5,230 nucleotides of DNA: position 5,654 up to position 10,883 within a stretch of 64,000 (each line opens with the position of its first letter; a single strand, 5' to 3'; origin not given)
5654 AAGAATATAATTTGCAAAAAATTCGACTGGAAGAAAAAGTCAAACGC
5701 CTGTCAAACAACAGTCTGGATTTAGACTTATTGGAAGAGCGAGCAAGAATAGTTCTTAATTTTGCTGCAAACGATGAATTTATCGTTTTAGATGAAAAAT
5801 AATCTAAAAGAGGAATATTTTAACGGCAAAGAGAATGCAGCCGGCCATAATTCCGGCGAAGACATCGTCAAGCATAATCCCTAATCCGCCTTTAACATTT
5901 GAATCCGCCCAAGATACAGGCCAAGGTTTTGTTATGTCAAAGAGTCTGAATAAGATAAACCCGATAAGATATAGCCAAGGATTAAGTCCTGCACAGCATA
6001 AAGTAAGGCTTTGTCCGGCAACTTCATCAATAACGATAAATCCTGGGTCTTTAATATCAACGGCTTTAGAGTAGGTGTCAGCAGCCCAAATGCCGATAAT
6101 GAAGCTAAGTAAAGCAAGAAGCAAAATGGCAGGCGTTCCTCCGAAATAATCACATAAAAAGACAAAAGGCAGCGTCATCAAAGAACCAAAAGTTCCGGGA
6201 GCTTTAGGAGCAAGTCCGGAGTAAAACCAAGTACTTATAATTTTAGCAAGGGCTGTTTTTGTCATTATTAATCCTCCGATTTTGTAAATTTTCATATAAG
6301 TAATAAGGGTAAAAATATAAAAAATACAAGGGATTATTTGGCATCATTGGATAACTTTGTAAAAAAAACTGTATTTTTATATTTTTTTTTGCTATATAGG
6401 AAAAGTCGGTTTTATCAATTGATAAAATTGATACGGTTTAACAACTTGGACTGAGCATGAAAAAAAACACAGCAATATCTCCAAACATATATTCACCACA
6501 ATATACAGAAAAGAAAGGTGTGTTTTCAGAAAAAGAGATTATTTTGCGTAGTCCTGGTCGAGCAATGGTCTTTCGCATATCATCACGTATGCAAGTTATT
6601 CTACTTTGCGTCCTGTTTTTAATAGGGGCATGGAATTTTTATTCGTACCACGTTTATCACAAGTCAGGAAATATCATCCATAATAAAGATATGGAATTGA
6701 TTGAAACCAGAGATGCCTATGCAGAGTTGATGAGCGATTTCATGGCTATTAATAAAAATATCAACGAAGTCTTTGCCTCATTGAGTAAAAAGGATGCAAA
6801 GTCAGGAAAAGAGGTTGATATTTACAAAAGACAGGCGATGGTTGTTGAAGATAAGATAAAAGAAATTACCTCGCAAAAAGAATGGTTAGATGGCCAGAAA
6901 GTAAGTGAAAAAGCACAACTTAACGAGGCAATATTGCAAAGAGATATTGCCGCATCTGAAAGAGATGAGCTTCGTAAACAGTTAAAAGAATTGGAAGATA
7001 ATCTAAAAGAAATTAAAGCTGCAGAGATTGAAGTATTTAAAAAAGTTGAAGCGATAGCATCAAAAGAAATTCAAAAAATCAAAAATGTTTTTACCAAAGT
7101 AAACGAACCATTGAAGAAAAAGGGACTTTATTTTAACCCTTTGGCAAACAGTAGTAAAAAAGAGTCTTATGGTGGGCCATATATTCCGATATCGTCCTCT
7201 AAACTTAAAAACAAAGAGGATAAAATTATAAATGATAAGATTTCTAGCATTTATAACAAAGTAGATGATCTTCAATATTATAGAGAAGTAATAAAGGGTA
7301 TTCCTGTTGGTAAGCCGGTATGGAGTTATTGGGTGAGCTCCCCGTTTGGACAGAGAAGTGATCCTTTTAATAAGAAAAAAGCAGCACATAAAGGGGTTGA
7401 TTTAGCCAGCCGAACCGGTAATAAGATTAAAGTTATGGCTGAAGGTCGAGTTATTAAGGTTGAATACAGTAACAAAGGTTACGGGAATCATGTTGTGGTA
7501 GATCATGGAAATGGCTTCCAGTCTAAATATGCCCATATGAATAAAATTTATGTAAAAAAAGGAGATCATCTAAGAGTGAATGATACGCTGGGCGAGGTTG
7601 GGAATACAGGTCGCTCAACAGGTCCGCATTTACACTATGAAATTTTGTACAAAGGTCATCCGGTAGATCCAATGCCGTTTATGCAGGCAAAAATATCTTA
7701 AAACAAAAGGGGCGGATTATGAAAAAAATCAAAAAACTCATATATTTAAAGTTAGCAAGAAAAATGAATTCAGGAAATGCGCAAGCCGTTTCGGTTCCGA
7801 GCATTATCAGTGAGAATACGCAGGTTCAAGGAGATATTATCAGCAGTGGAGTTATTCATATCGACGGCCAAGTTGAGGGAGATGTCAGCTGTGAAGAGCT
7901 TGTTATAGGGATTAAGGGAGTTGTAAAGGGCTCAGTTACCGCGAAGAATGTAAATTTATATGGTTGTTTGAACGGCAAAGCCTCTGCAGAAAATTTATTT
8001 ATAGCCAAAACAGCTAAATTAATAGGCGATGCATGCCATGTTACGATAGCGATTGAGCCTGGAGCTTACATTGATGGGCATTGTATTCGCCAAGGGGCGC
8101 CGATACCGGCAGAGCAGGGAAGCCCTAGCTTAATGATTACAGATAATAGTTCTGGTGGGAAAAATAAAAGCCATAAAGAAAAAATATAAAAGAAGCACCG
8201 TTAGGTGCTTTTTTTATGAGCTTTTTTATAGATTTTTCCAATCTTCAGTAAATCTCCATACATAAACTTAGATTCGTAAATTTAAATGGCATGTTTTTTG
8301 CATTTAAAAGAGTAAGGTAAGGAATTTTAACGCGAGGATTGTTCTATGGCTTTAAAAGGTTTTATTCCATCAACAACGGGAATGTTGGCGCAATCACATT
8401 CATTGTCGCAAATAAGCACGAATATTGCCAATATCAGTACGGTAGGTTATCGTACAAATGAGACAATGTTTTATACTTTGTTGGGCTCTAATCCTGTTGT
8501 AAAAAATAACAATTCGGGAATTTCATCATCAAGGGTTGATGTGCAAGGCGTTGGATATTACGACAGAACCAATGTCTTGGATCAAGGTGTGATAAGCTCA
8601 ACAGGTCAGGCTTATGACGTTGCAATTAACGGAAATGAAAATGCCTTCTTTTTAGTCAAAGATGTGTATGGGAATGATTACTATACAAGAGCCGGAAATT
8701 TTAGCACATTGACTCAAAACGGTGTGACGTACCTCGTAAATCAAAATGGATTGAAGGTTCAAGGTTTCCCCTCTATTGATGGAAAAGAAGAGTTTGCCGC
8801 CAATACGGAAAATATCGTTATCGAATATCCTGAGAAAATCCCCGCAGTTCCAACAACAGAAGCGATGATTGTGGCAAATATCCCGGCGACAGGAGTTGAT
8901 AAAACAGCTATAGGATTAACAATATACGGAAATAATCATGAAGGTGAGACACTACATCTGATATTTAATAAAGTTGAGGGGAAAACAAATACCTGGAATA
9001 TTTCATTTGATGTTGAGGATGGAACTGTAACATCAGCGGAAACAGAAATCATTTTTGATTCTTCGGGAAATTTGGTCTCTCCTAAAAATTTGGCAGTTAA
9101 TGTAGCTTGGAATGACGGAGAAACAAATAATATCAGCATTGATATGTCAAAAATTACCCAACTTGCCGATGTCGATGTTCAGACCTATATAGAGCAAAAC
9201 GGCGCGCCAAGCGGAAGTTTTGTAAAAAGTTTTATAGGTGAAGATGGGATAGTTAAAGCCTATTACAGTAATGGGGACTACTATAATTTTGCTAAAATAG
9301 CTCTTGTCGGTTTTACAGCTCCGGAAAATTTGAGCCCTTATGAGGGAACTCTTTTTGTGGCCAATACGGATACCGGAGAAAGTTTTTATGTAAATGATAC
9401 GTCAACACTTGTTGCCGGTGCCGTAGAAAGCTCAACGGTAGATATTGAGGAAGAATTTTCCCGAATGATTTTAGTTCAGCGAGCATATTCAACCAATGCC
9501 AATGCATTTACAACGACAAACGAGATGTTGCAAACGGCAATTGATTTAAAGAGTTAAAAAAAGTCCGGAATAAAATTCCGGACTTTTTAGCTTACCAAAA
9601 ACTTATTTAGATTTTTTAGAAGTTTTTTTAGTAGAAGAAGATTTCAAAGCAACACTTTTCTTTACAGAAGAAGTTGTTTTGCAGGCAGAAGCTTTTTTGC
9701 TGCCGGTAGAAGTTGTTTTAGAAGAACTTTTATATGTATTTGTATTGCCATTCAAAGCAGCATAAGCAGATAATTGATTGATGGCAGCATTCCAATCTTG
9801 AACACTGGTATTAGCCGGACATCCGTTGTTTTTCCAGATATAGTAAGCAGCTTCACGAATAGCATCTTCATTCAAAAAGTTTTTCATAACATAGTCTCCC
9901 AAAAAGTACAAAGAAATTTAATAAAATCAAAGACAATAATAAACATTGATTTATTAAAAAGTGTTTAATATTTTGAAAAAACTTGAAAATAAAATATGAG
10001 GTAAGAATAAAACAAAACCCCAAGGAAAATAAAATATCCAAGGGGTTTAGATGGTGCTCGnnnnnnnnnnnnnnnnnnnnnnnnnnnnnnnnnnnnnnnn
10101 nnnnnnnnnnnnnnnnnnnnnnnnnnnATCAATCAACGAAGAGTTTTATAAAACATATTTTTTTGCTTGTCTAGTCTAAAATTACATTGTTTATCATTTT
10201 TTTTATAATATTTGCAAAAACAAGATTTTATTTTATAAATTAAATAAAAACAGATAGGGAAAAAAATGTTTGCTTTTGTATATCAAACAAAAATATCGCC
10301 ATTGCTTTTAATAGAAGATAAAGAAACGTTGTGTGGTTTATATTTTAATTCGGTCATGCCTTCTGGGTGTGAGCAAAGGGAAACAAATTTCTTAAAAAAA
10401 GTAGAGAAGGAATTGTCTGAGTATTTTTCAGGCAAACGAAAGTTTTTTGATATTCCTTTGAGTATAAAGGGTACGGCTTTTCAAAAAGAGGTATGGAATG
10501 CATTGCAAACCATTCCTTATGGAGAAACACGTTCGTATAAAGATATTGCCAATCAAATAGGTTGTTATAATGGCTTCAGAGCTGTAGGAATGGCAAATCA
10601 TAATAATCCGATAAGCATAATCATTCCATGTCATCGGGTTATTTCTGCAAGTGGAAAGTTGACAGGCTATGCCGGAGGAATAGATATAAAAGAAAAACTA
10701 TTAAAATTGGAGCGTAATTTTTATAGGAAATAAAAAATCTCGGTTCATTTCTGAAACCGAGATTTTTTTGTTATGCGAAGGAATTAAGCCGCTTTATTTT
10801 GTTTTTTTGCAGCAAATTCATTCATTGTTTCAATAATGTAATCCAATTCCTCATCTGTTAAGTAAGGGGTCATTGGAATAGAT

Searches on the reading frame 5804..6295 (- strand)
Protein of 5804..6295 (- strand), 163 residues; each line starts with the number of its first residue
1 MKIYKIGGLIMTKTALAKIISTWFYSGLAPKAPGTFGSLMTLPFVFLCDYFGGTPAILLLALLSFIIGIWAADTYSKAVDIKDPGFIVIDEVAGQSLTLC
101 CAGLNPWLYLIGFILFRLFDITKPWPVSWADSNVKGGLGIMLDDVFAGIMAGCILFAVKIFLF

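Call 88: search_protein_families(library=pfam, proteins=[window:5804-6295:-], max_evalue=0.00001)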
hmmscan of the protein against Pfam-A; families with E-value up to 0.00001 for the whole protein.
window:5804-6295:- (163 aa): 1 family
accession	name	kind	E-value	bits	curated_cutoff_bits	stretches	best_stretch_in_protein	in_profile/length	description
PF04608.18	PgpA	-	4.7e-45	153.4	28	1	19-158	1-140/141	Phosphatidylglycerophosphatase A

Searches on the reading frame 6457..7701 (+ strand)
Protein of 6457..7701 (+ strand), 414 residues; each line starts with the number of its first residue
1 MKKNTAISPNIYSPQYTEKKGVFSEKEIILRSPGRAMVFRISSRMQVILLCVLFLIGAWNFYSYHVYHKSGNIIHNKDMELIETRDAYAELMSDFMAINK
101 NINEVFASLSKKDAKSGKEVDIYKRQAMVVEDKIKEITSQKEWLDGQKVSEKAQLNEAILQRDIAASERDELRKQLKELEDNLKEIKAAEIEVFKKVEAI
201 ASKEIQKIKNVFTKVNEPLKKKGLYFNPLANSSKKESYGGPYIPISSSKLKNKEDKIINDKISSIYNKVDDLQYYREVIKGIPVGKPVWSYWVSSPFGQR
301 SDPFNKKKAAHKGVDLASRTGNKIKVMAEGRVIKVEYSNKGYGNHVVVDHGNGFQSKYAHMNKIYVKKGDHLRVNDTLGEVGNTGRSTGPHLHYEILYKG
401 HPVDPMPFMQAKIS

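Call 88: search_protein_families(library=pfam, proteins=[window:6457-7701:+], max_evalue=0.00001)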
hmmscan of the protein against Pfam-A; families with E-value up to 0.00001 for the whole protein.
window:6457-7701:+ (414 aa): 2 families
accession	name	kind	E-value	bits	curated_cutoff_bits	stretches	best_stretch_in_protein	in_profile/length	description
PF01551.29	Peptidase_M23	-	1.8e-31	108.6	28.7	1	310-405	2-96/96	Peptidase family M23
PF19353.4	DUF5930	-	1.3e-09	38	27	1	80-289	120-316/320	Family of unknown function (DUF5930)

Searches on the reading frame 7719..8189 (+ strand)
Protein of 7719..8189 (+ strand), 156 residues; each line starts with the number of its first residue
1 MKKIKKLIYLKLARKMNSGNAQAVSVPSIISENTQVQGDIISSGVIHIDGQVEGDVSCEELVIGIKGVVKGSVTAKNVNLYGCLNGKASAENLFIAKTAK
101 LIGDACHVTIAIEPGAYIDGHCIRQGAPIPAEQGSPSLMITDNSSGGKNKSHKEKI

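Call 88: search_protein_families(library=pfam, proteins=[window:7719-8189:+], max_evalue=0.00001)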
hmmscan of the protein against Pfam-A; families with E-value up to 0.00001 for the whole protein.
window:7719-8189:+ (156 aa): 1 family
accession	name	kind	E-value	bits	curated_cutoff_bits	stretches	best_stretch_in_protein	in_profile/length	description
PF04519.19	Bactofilin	-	2.3e-21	76.3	27.9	1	28-122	1-97/98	Polymer-forming cytoskeletal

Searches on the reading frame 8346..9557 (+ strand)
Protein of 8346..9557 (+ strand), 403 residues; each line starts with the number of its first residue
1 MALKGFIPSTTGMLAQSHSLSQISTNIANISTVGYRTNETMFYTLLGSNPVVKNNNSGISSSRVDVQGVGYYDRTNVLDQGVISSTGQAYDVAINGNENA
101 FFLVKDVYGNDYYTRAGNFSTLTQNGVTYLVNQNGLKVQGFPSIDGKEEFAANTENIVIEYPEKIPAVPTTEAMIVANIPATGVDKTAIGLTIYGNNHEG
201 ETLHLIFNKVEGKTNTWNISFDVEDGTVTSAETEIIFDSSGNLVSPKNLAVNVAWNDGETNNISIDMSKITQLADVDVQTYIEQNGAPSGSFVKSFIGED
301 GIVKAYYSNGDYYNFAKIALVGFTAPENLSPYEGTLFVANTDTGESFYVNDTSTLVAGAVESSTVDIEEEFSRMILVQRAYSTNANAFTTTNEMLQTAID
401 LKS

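Call 88: search_protein_families(library=pfam, proteins=[window:8346-9557:+], max_evalue=0.00001)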
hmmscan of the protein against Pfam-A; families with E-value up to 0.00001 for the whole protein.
window:8346-9557:+ (403 aa): 3 families
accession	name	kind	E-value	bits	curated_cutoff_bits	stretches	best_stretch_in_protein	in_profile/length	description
PF06429.18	Flg_bbr_C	-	4.9e-14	52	23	1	357-401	2-46/46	Flagellar basal body rod FlgEFG protein C-terminal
PF22692.1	LlgE_F_G_D1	-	1.6e-08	35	27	1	93-159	1-47/64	Flagellar hook protein FlgE/F/G D1 domain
PF07559.19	FlgE_D2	-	1.7e-07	32.3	22.7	1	191-286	26-141/142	Flagellar basal body protein FlaE D2 domain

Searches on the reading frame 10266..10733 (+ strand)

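Call 88: search_protein_families(library=pfam, proteins=[window:10266-10733:+], max_evalue=0.00001)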
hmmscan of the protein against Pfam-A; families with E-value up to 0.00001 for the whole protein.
window:10266-10733:+ (155 aa): 2 families
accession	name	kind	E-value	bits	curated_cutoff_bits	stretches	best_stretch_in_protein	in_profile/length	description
PF01035.26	DNA_binding_1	-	1.2e-34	118.4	27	1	71-150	1-80/81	6-O-methylguanine DNA methyltransferase, DNA binding domain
PF02870.21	Methyltransf_1N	-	3.1e-07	31.3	21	1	5-67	5-71/71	6-O-methylguanine DNA methyltransferase, ribonuclease-like domain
